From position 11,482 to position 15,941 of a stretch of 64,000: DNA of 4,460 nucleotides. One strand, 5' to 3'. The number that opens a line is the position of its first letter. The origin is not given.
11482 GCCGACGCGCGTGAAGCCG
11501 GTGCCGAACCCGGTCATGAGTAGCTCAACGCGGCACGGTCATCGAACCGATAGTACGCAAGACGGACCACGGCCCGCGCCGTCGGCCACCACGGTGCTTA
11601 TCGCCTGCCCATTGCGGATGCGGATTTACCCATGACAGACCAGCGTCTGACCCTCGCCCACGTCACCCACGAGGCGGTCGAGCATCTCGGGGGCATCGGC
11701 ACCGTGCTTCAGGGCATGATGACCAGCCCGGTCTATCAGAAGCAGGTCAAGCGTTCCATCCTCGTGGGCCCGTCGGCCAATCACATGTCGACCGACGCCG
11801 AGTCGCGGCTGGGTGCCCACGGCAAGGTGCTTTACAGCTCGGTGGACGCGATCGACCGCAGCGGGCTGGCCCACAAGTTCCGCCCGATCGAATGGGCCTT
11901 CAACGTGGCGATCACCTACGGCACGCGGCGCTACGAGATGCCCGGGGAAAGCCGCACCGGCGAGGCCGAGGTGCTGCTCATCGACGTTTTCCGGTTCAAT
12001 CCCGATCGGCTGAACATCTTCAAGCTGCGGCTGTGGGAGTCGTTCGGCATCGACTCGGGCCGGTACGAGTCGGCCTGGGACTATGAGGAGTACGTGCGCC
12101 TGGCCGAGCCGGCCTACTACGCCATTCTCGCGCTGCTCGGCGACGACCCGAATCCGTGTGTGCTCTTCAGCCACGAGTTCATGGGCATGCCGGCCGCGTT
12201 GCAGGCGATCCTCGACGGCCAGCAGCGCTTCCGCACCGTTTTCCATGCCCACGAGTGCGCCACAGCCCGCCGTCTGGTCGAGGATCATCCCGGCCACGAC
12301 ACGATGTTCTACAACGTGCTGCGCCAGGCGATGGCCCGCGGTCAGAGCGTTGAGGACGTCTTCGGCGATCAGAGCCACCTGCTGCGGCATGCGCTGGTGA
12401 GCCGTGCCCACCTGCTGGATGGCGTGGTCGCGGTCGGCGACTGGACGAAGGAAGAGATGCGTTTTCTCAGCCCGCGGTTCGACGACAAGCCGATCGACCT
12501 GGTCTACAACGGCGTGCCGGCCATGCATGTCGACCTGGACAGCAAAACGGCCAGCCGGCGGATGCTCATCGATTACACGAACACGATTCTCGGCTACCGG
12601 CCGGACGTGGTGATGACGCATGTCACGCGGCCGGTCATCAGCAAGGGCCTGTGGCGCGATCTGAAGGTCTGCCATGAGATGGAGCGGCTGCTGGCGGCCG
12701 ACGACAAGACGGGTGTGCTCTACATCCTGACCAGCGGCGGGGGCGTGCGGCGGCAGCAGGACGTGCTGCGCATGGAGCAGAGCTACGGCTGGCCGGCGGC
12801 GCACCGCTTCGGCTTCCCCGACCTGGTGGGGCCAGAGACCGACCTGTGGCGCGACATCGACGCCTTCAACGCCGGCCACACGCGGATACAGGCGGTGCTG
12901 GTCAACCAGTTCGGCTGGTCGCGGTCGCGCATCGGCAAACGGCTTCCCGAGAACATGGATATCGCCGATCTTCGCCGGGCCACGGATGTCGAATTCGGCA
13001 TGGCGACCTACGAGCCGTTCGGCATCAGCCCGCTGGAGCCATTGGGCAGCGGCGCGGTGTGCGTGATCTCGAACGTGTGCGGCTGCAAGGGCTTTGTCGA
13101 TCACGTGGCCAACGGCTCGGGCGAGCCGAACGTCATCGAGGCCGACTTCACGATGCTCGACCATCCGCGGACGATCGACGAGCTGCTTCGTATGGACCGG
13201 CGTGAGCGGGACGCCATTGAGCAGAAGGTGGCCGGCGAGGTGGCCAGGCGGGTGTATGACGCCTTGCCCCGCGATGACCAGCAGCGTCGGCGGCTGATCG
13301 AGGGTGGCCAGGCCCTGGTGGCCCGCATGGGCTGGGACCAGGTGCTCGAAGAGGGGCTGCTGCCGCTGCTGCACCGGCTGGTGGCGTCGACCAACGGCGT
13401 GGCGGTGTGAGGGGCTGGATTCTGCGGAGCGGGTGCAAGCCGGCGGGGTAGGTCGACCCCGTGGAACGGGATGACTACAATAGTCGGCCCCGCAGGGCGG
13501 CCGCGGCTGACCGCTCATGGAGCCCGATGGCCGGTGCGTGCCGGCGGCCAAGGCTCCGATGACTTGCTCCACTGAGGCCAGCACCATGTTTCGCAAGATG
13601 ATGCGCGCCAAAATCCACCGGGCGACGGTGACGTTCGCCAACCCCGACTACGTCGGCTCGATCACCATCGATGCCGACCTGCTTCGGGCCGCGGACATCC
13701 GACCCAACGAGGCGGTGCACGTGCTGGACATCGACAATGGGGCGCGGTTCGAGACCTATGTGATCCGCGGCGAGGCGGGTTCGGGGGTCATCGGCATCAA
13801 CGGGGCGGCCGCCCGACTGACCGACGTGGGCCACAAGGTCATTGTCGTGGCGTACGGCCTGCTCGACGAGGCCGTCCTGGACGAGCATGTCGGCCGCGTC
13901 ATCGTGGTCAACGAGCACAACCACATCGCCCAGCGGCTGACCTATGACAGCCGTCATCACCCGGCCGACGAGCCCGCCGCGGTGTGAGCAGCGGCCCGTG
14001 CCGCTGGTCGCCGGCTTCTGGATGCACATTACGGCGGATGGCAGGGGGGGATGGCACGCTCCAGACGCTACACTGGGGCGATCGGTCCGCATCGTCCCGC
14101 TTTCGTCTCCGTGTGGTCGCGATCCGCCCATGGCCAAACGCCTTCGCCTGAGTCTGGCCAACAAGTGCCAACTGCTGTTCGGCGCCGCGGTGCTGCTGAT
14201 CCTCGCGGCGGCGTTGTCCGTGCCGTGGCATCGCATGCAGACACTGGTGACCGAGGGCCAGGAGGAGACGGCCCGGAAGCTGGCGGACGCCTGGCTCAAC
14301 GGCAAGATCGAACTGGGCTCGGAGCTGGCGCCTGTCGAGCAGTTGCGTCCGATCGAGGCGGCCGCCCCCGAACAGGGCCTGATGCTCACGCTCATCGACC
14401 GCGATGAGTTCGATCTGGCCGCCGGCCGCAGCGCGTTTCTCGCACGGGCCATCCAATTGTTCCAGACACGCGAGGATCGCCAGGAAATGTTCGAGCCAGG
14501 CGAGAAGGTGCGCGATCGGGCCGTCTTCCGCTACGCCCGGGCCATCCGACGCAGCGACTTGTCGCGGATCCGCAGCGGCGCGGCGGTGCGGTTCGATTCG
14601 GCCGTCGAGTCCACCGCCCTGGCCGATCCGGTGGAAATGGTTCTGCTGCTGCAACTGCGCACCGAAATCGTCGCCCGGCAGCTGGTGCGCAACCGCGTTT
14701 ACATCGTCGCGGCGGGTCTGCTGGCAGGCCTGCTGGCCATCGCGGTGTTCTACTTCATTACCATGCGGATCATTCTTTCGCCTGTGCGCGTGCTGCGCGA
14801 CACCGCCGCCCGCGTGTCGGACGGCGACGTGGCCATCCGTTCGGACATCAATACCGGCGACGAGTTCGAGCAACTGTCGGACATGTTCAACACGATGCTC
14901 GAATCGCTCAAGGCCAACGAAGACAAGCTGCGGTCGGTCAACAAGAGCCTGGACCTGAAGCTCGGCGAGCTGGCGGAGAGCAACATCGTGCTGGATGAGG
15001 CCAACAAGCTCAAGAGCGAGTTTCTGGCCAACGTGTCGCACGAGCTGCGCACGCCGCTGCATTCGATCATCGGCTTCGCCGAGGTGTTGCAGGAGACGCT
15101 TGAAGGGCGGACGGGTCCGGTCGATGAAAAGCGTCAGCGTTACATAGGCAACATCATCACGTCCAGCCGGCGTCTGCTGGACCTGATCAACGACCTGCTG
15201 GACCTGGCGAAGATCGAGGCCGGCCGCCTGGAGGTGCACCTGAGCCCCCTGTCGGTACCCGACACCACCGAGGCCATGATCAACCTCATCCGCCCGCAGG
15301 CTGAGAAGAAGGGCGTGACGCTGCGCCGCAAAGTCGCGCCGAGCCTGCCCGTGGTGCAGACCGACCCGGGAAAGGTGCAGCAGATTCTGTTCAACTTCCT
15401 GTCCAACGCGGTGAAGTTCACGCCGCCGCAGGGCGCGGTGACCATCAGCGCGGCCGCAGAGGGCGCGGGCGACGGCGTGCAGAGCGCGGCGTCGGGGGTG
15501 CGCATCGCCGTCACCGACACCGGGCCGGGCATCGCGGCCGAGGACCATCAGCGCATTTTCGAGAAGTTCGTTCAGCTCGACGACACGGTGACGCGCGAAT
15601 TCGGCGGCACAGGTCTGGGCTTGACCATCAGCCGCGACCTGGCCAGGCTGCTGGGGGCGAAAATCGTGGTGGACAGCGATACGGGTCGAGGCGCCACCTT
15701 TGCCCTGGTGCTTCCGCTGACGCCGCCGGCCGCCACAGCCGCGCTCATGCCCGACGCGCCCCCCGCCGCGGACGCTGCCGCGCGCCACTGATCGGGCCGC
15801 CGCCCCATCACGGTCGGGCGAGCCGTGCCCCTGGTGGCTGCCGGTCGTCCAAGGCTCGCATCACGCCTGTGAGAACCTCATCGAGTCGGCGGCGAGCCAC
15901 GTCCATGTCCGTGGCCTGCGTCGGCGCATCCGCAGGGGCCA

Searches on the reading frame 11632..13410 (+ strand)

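Call 88: search_protein_families(library=pfam, proteins=[window:11632-13410:+], max_evalue=0.0001)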
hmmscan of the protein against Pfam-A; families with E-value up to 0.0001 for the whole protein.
window:11632-13410:+ (592 aa): 1 family
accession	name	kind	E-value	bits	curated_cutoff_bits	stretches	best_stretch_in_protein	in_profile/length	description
PF00534.26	Glycos_transf_1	-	8.5e-05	22.6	26.4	0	443-495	85-137/172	Glycosyl transferases group 1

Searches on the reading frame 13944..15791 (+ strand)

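Call 88: search_protein_families(library=pfam, proteins=[window:13944-15791:+], max_evalue=0.0001)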
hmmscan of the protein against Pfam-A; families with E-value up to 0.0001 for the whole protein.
window:13944-15791:+ (615 aa): 3 families
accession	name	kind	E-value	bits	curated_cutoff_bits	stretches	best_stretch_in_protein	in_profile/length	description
PF02518.31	HATPase_c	-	1.9e-27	96.4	26.4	1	474-593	2-110/111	Histidine kinase-, DNA gyrase B-, and HSP90-like ATPase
PF00512.31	HisKA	-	1.8e-24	86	26.9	1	357-427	2-66/66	His Kinase A (phospho-acceptor) domain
PF00672.30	HAMP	-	1.1e-10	42.1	25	1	273-323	2-52/53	HAMP domain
